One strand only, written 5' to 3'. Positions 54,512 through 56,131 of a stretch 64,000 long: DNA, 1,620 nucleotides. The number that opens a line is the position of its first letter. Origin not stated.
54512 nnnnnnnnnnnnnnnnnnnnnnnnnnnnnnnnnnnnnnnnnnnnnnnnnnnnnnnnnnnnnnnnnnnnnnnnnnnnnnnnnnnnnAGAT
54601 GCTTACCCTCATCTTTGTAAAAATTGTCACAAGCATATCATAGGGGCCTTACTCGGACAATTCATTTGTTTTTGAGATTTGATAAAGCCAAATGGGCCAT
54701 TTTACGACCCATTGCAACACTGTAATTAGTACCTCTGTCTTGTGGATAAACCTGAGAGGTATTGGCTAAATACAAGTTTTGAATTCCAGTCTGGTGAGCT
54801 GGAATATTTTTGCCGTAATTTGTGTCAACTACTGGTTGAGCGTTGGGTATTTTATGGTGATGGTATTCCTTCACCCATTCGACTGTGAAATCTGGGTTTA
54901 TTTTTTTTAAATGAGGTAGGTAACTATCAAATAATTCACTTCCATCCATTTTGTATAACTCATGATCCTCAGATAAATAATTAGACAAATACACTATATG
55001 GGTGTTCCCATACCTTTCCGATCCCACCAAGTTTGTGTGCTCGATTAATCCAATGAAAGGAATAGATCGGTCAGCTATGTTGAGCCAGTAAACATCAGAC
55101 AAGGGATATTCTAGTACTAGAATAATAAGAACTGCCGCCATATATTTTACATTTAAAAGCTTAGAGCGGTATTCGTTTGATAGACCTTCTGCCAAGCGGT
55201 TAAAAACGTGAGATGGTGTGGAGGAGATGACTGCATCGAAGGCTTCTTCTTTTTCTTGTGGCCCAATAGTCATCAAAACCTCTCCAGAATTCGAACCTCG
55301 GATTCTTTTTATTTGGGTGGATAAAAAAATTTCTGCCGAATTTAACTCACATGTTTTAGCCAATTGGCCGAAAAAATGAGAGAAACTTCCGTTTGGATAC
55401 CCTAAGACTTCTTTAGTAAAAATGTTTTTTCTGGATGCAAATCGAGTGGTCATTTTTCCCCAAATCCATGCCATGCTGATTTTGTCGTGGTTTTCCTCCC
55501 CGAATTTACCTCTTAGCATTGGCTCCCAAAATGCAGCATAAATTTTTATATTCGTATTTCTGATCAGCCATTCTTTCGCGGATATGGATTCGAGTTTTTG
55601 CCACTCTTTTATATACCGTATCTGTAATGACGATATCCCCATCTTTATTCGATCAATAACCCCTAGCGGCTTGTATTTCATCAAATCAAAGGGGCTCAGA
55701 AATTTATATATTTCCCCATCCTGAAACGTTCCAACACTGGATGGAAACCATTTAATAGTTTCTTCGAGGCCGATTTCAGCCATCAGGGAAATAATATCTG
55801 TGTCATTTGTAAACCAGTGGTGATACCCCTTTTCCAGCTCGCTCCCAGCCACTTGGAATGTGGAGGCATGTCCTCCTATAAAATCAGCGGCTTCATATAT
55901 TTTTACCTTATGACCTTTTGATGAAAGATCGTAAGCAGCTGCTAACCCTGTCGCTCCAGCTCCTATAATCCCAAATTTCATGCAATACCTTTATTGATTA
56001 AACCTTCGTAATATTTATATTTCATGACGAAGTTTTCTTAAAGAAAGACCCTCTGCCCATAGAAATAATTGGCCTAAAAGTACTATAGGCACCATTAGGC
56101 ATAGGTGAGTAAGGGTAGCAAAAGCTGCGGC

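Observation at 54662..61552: Function-unknown GT-C membrane module: Chlor_Arch_YYY + TIGR03663 + flippase-like + FAD oxidoreductase operon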

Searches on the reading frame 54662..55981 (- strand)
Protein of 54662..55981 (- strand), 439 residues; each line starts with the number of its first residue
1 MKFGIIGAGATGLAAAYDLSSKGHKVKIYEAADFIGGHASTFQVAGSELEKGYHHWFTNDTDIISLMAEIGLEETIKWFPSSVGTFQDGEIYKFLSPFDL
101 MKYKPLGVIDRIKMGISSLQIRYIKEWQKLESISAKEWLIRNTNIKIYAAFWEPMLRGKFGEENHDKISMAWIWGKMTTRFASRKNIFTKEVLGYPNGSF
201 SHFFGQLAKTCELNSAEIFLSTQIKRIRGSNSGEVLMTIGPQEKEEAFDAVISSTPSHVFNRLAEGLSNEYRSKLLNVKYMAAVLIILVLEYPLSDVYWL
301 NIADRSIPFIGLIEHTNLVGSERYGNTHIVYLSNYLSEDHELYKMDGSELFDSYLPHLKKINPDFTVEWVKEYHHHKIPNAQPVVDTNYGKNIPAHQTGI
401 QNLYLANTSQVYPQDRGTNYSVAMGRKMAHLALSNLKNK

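Call 4: search_protein_families(library=pfam, proteins=[window:54662-55981:-], max_evalue=0.01)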
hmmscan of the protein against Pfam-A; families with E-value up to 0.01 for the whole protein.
window:54662-55981:- (439 aa): 9 families
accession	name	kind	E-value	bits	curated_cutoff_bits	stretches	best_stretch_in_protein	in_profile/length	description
PF01593.30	Amino_oxidase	-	1.9e-28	100.4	19.8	1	11-409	2-419/443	Flavin containing amine oxidoreductase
PF13450.12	NAD_binding_8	-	9.1e-15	55.1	21.9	1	5-69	1-67/68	NAD(P)-binding Rossmann-like domain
PF01266.30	DAO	-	1.3e-10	41.8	27.9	1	5-282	4-228/353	FAD dependent oxidoreductase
PF03486.20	HI0933_like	-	0.00041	20.3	50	1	5-36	5-36/244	HI0933-like protein Rossmann domain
PF12831.13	FAD_oxidored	-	0.00091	19.1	27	1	5-41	4-40/416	FAD dependent oxidoreductase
PF00070.33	Pyr_redox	-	0.0014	19.5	22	0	4-35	3-34/82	Pyridine nucleotide-disulphide oxidoreductase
PF00890.30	FAD_binding_2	-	0.0016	18.2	20.4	1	5-39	4-38/414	FAD binding domain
PF07992.20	Pyr_redox_2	-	0.0017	18.3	26.1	1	5-40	5-36/291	Pyridine nucleotide-disulphide oxidoreductase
PF01946.23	Thi4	-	0.005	16.5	26.2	1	5-38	22-56/235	Thi4 family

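Call 5: search_protein_families(library=ncbifam, proteins=[window:54662-55981:-], max_evalue=0.01)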
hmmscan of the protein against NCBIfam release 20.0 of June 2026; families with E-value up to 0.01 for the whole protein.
window:54662-55981:- (439 aa): 46 families (the best 25 are shown)
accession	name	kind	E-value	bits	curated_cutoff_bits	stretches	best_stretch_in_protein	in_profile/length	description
NF005560.0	PRK07233.1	equivalog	4e-142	474.1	252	1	1-435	1-431/435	hypothetical protein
TIGR03467.1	HpnE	equivalog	7.3e-27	94.7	283.05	1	5-406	3-402/430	hydroxysqualene dehydroxylase HpnE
NF005547.0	PRK07208.1-3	equivalog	6.8e-24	84.4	380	1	4-393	8-399/465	hypothetical protein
NF005548.0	PRK07208.1-4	equivalog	7.7e-21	74.2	389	1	5-395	8-410/488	hypothetical protein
TIGR02732.1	zeta_caro_desat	equivalog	7.1e-13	48.3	622.15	1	3-76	2-76/474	9,9'-di-cis-zeta-carotene desaturase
NF008841.0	PRK11883.1-1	equivalog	2e-12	46.8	517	1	1-76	4-82/453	protoporphyrinogen oxidase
NF005545.0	PRK07208.1-1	equivalog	4.4e-12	45.1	451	1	5-172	12-174/504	hypothetical protein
TIGR00562.1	proto_IX_ox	equivalog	4.2e-11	42.1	97.85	1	4-173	6-177/470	protoporphyrinogen oxidase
TIGR02734.1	crtI_fam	subfamily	2e-09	36.7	238.1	1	5-52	3-50/504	phytoene desaturase family protein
TIGR02731.1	phytoene_desat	equivalog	4.1e-09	35.7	569.4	1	4-99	3-98/453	15-cis-phytoene desaturase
NF005546.0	PRK07208.1-2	equivalog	7.2e-09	34.7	418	1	5-69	9-74/527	hypothetical protein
NF058655.1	CrtID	equivalog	2.5e-08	33.2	640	1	5-54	3-52/478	bifunctional phytoene desaturase/3,4-desaturase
NF009410.0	PRK12771.1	subfamily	2.5e-08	32.9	516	1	4-37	142-175/566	NAD(P)-binding protein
NF008845.0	PRK11883.1-5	equivalog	2.6e-08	32.6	560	1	3-76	7-86/468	protoporphyrinogen oxidase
TIGR02733.1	desat_CrtD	equivalog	1.1e-07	31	549.7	1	5-44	6-45/492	C-3',4' desaturase CrtD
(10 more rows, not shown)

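Call 37: search_solved_structures(query=window:54662-55981:-, max_evalue=0.001)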
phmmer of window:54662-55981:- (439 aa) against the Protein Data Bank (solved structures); distinct sequences matched with E-value up to 0.001: 31.
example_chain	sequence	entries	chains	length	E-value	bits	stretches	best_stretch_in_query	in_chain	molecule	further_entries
2yg3_A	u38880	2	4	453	1.6e-08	36.8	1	4-143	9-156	PUTRESCINE OXIDASE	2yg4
2yg5_A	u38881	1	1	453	1.6e-08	36.8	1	4-143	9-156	PUTRESCINE OXIDASE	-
2yg7_A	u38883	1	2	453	1.6e-08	36.8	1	4-143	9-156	PUTRESCINE OXIDASE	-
2yg6_A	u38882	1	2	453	1.7e-08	36.7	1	4-143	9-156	PUTRESCINE OXIDASE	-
5mog_A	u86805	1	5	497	9.9e-08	34.2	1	5-83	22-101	Phytoene dehydrogenase, chloroplastic/chromoplastic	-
3rha_A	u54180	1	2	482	1.2e-06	30.6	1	5-144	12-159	Putrescine oxidase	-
8eej_B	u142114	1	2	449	1.4e-06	30.4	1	3-61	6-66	Amine oxidase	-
8eef_A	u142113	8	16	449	1.4e-06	30.4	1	3-61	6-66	Amine oxidase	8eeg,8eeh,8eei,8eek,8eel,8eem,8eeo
8een_B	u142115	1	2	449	1.4e-06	30.4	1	3-61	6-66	Amine oxidase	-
1sez_A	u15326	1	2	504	1.1e-05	27.5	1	3-120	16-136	Protoporphyrinogen oxidase, mitochondrial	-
4mo2_B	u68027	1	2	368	2.1e-05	26.5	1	4-213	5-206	UDP-galactopyranose mutase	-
7eme_A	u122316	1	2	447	6.5e-05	24.9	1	5-75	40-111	NAD(P)/FAD-dependent oxidoreductase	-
2vdc_G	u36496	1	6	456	0.00013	23.9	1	2-52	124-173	GLUTAMATE SYNTHASE [NADPH] SMALL CHAIN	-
6s6s_G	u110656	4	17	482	0.00014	23.8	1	2-52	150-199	Glutamate synthase [NADPH] small chain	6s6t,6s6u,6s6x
1i8t_A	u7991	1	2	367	0.0002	23.3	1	4-214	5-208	UDP-GALACTOPYRANOSE MUTASE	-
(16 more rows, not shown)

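Call 68: search_dna_similar(query=window:54662-55981:-, collection=plasmids, mode=protein, max_evalue=1e-10, max_rows=25)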
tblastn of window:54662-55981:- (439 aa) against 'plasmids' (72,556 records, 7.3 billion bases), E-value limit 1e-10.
Records with a match: 8; places in all: 8; records where one place covers at least 80% of the query: 8.
Best place of each record, by identity: <60% 8.
By first word of the organism name: Rhizobium 4; Embleya 1; Rhodobacteraceae 1; Burkholderia 1; Agrobacterium 1.
By predicted mobility (MOB-suite, as given by PLSDB): non-mobilizable 6; mobilizable 1; conjugative 1.
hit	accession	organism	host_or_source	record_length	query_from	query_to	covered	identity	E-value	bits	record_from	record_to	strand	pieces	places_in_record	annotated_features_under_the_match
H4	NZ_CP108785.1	Embleya sp. NBC_00888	-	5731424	17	431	95%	33.7%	9e-82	281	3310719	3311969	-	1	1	none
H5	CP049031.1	Rhodobacteraceae bacterium SC52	Apostichopus japonicus,pure ...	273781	23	429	93%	29.8%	1e-53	200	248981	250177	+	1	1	NAD(P)/FAD-dependent oxidoreductase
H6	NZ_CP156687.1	Burkholderia stagnalis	Bacterial cells,soils collected in ...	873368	17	431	95%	28.5%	4e-54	201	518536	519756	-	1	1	NAD(P)/FAD-dependent oxidoreductase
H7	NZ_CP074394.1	Agrobacterium salinitolerans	Cotton,tiaaue sample,root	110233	23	429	93%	28.3%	6e-50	189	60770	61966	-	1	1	NAD(P)/FAD-dependent oxidoreductase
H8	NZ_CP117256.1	Rhizobium tumorigenes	Rubus sp.,pure bacterial culture,Aerial ...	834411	23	433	94%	27.7%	5e-48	184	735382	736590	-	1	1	NAD(P)/FAD-dependent oxidoreductase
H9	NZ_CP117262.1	Rhizobium tumorigenes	Rubus sp.,pure bacterial culture,Aerial ...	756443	23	430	93%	27.5%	1e-48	186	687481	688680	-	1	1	NAD(P)/FAD-dependent oxidoreductase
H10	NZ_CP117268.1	Rhizobium rhododendri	Rhododendron sp.,pure bacterial ...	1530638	23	430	93%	27.2%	4e-48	184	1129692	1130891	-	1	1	record has no annotation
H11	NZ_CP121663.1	Rhizobium sp. CB3090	Gliricidia sp.,cell culture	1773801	23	430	93%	26.2%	4e-48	184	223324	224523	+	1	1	record has no annotation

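Call 70: get_annotated_region(hit=H4, flank=7000)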
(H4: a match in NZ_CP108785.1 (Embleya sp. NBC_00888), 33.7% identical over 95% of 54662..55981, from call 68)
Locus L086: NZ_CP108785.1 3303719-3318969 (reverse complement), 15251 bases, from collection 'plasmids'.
description: Embleya sp. NBC_00888 plasmid unnamed1, complete sequence
organism: Embleya sp. NBC_00888 (NCBI taxid 2975960)
taxonomy: Bacteria; Actinomycetota; Actinomycetes; Kitasatosporales; Streptomycetaceae; Embleya; Embleya sp. NBC 00888
host: -; source: -; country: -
typing (MOB-suite, as given by PLSDB): mobilizable; relaxase MOBP
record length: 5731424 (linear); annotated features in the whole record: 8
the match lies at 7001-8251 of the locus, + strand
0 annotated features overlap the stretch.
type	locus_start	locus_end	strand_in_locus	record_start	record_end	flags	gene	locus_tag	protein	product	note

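Call 71: get_annotated_region(hit=H5, flank=7000)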
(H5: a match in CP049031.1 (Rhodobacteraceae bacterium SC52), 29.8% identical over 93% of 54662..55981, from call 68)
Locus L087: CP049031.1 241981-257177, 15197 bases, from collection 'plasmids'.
description: Rhodobacteraceae bacterium SC52 plasmid pSC52_3, complete sequence
organism: Rhodobacteraceae bacterium SC52 (NCBI taxid 2745590)
taxonomy: Bacteria; Pseudomonadota; Alphaproteobacteria; Rhodobacterales; Paracoccaceae; ; Rhodobacteraceae bacterium SC52
host: -; source: Apostichopus japonicus,pure culture,Intestine content; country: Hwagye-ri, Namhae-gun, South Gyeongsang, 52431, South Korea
typing (MOB-suite, as given by PLSDB): non-mobilizable
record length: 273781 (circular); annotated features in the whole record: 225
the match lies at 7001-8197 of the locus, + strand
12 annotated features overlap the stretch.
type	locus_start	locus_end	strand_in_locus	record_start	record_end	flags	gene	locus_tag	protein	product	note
CDS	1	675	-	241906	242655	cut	-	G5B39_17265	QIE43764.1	hypothetical protein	-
CDS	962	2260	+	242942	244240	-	-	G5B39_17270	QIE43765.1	hypothetical protein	-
CDS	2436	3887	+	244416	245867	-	-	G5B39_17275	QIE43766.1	UbiA family prenyltransferase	-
CDS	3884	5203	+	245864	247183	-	-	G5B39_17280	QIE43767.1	FAD-binding oxidoreductase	-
CDS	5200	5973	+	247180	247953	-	-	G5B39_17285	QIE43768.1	SDR family NAD(P)-dependent oxidoreductase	-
CDS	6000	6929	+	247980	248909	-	-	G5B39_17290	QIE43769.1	NAD-dependent epimerase/dehydratase family protein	-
CDS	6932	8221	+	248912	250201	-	-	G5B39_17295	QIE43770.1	NAD(P)/FAD-dependent oxidoreductase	-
CDS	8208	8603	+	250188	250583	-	-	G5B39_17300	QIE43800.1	GtrA family protein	-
CDS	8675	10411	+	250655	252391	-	-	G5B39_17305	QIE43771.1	hypothetical protein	-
CDS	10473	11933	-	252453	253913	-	-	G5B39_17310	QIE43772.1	glycosyltransferase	-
CDS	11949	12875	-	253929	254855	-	-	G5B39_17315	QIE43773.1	NAD-dependent epimerase/dehydratase family protein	-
CDS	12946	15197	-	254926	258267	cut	-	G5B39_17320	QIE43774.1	glycosyltransferase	-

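Call 72: get_annotated_region(hit=H6, flank=7000)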
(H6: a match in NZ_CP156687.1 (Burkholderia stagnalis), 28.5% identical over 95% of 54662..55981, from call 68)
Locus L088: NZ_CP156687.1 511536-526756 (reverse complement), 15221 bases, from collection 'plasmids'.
description: Burkholderia stagnalis strain YJ-2 plasmid plas2, complete sequence
organism: Burkholderia stagnalis (NCBI taxid 1503054)
taxonomy: Bacteria; Pseudomonadota; Betaproteobacteria; Burkholderiales; Burkholderiaceae; Burkholderia; Burkholderia stagnalis
host: -; source: Bacterial cells,soils collected in Guangdong Province, China; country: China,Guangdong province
typing (MOB-suite, as given by PLSDB): non-mobilizable
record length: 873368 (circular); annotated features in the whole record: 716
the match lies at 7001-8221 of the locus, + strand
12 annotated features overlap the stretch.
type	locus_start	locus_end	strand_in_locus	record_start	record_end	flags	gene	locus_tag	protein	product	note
CDS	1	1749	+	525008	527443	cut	-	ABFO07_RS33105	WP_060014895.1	hypothetical protein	-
CDS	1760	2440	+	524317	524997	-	-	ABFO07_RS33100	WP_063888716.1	class I SAM-dependent methyltransferase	-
CDS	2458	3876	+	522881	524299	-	-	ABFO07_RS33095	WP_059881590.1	UbiA family prenyltransferase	-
CDS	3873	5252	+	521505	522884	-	-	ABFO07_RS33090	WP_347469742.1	FAD-binding oxidoreductase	-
CDS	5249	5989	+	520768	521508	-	-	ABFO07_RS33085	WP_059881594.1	SDR family oxidoreductase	-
CDS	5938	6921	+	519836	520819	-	-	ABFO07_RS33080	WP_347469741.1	SDR family oxidoreductase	-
CDS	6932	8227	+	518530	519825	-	-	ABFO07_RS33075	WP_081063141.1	NAD(P)/FAD-dependent oxidoreductase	-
CDS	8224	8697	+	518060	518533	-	-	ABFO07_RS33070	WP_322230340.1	GtrA family protein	GO:0000271 - polysaccharide biosynthetic process [Evidence IEA]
CDS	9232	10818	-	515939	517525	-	-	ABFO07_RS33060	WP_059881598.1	glycosyl hydrolase family 18 protein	GO:0005975 - carbohydrate metabolic process [Evidence IEA]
CDS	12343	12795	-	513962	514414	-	fabZ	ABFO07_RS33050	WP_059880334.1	3-hydroxyacyl-ACP dehydratase FabZ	-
CDS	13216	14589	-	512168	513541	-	-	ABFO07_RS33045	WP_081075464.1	ATP-binding protein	-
CDS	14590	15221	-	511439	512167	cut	-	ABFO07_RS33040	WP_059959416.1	response regulator transcription factor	GO:0000160 - phosphorelay signal transduction system [Evidence IEA]; GO:0006355 - regulation of DNA-templated ...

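Call 78: search_protein_families(library=pfam, proteins=[L086:27-1700:+, L086:1785-3032:+, L086:3147-4649:+, L086:4696-5931:+, L086:5955-6932:+, L086:6929-8320:+, L086:8985-10154:+, L086:9785-11611:+, L086:11678-13231:+, L087:8675-10411:+], max_evalue=0.0001)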
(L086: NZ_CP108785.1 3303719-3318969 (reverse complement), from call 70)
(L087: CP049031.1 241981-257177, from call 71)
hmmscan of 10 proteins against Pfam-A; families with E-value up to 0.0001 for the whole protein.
L086:27-1700:+ (557 aa): 0 families

L086:1785-3032:+ (415 aa): 0 families

L086:3147-4649:+ (500 aa): 4 families
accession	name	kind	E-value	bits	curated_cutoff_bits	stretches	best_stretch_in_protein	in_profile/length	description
PF13527.13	Acetyltransf_9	-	3.2e-24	85.8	25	1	100-218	8-125/127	Acetyltransferase (GNAT) domain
PF13530.11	SCP2_2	-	5.3e-20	72.4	23.2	1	396-497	1-105/105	Sterol carrier protein domain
PF17668.7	Acetyltransf_17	-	1.9e-17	64.4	25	1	271-381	1-106/114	Acetyltransferase (GNAT) domain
PF00583.31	Acetyltransf_1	-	2.8e-06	28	20.7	1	128-217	25-116/116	Acetyltransferase (GNAT) family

L086:4696-5931:+ (411 aa): 5 families
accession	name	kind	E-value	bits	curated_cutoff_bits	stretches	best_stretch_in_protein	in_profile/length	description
PF01041.23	DegT_DnrJ_EryC1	-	7.2e-76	256.2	19.8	1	32-294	17-281/360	DegT/DnrJ/EryC1/StrS aminotransferase family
PF00155.27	Aminotran_1_2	-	1.7e-06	27.9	19.7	1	44-161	47-187/361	Aminotransferase class I and II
PF00266.25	Aminotran_5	-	2.2e-06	27.3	21.5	1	59-165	66-181/371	Aminotransferase class-V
PF01053.26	Cys_Met_Meta_PP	-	2.2e-06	27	27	1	43-171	56-185/381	Cys/Met metabolism PLP-dependent enzyme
PF01212.27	Beta_elim_lyase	-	7.3e-06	26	27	1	26-161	19-170/288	Beta-eliminating lyase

L086:5955-6932:+ (325 aa): 2 families
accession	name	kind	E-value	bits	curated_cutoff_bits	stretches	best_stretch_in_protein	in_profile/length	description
PF00535.33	Glycos_transf_2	-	3e-35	122.1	23.3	1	18-182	1-167/168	Glycosyl transferase family 2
PF13641.12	Glyco_tranf_2_3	-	4.5e-11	43.7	27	1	17-217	3-199/230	Glycosyltransferase like family 2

L086:6929-8320:+ (463 aa): 10 families
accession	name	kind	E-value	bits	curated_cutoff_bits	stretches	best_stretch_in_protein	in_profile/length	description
PF01593.30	Amino_oxidase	-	4.1e-27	96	19.8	1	18-438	1-438/443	Flavin containing amine oxidoreductase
PF01266.30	DAO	-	3.7e-13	50.2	27.9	1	10-416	1-332/353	FAD dependent oxidoreductase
PF13450.12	NAD_binding_8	-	2.3e-11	44.2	21.9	1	13-77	1-67/68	NAD(P)-binding Rossmann-like domain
PF00890.30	FAD_binding_2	-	9.4e-08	32.1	20.4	1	10-56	1-44/414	FAD binding domain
PF12831.13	FAD_oxidored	-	7.6e-07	29.2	27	1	10-47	1-38/416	FAD dependent oxidoreductase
PF03486.20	HI0933_like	-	3.1e-06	27.2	50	0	10-44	2-36/244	HI0933-like protein Rossmann domain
PF01946.23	Thi4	-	5.8e-06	26.2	26.2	1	9-47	18-57/235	Thi4 family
PF05834.18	Lycopene_cycl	-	2.1e-05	24.2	23.4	0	10-43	1-36/380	Lycopene cyclase protein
PF00070.33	Pyr_redox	-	5.1e-05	24.1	22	0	11-44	2-35/82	Pyridine nucleotide-disulphide oxidoreductase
PF01494.25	FAD_binding_3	-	5.7e-05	22.9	22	0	9-40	2-33/349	FAD binding domain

L086:8985-10154:+ (389 aa): 0 families

L086:9785-11611:+ (608 aa): 4 families
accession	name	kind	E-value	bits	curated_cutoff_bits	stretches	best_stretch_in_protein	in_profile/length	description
PF00732.25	GMC_oxred_N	-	4e-33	115.5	23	1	174-385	1-216/218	GMC oxidoreductase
PF05199.19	GMC_oxred_C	-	3.7e-17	63.6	24.6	1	481-592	26-139/139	GMC oxidoreductase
PF01266.30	DAO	-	4.4e-07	30.2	27.9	0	200-388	34-234/353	FAD dependent oxidoreductase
PF00890.30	FAD_binding_2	-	2.1e-05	24.3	20.4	0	127-159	1-33/414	FAD binding domain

L086:11678-13231:+ (517 aa): 6 families
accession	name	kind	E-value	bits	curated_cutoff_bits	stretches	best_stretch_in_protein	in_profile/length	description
PF05199.19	GMC_oxred_C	-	4.2e-19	69.9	24.6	1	427-506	38-139/139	GMC oxidoreductase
PF00732.25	GMC_oxred_N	-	7.8e-10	39.4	23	1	207-295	113-202/218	GMC oxidoreductase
PF00890.30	FAD_binding_2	-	1.8e-09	37.8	20.4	0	23-54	1-32/414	FAD binding domain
PF01266.30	DAO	-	6.1e-09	36.3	27.9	1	23-56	1-34/353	FAD dependent oxidoreductase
PF13450.12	NAD_binding_8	-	4.1e-06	27.4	21.9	1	26-54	1-29/68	NAD(P)-binding Rossmann-like domain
PF07992.20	Pyr_redox_2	-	8.4e-06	25.8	26.1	0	23-54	2-33/291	Pyridine nucleotide-disulphide oxidoreductase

L087:8675-10411:+ (578 aa): 0 families

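Call 89: search_solved_structures(query=window:54662-55981:-, max_evalue=0.001, show_alignments=0)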
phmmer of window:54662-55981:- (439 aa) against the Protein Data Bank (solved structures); distinct sequences matched with E-value up to 0.001: 31.
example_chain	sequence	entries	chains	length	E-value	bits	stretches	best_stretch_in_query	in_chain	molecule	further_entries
2yg3_A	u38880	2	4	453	1.6e-08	36.8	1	4-143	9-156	PUTRESCINE OXIDASE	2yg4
2yg5_A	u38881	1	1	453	1.6e-08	36.8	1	4-143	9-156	PUTRESCINE OXIDASE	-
2yg7_A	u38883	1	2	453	1.6e-08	36.8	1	4-143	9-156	PUTRESCINE OXIDASE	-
2yg6_A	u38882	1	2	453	1.7e-08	36.7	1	4-143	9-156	PUTRESCINE OXIDASE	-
5mog_A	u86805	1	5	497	9.9e-08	34.2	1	5-83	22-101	Phytoene dehydrogenase, chloroplastic/chromoplastic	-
3rha_A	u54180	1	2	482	1.2e-06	30.6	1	5-144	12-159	Putrescine oxidase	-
8eej_B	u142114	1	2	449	1.4e-06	30.4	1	3-61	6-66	Amine oxidase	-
8eef_A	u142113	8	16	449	1.4e-06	30.4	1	3-61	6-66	Amine oxidase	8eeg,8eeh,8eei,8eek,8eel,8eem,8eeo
8een_B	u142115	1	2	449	1.4e-06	30.4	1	3-61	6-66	Amine oxidase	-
1sez_A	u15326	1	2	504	1.1e-05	27.5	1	3-120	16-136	Protoporphyrinogen oxidase, mitochondrial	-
4mo2_B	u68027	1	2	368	2.1e-05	26.5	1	4-213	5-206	UDP-galactopyranose mutase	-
7eme_A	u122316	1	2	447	6.5e-05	24.9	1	5-75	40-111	NAD(P)/FAD-dependent oxidoreductase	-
2vdc_G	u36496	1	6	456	0.00013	23.9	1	2-52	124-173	GLUTAMATE SYNTHASE [NADPH] SMALL CHAIN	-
6s6s_G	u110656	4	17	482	0.00014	23.8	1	2-52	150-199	Glutamate synthase [NADPH] small chain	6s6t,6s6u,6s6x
1i8t_A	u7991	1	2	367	0.0002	23.3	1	4-214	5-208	UDP-GALACTOPYRANOSE MUTASE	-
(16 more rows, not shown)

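Call 90: get_annotated_region(hit=H7, flank=6000)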
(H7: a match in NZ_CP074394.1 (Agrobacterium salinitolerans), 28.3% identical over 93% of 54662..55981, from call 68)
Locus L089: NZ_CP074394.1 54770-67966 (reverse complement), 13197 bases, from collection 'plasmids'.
description: Agrobacterium salinitolerans strain DG3-1 plasmid pDG3-1a, complete sequence
organism: Agrobacterium salinitolerans (NCBI taxid 1183413)
taxonomy: Bacteria; Pseudomonadota; Alphaproteobacteria; Hyphomicrobiales; Rhizobiaceae; Agrobacterium; Agrobacterium salinitolerans
host: -; source: Cotton,tiaaue sample,root; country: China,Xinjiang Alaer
typing (MOB-suite, as given by PLSDB): conjugative; relaxase MOBP; mating-pair formation MPF_T
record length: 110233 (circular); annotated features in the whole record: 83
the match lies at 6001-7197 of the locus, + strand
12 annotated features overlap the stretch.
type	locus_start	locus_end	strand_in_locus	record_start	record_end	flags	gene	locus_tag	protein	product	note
CDS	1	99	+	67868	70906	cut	-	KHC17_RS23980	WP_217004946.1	glycosyltransferase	-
CDS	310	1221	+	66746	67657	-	-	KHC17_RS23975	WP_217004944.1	class I SAM-dependent methyltransferase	-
CDS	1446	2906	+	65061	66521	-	-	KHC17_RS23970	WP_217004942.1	UbiA family prenyltransferase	-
CDS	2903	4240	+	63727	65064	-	-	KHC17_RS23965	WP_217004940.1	FAD-binding oxidoreductase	-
CDS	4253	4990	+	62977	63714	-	-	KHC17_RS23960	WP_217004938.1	SDR family NAD(P)-dependent oxidoreductase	-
CDS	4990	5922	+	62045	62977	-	-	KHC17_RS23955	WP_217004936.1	NAD-dependent epimerase/dehydratase family protein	-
CDS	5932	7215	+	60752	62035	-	-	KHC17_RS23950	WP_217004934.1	NAD(P)/FAD-dependent oxidoreductase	-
CDS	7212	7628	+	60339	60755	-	-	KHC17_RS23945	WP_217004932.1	GtrA family protein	-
CDS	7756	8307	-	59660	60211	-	-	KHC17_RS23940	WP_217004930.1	hypothetical protein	-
CDS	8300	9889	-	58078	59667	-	-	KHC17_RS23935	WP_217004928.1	hypothetical protein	-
CDS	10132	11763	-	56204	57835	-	-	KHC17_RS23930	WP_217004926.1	hypothetical protein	-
CDS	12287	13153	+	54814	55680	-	-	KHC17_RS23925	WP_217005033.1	IS3 family transposase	-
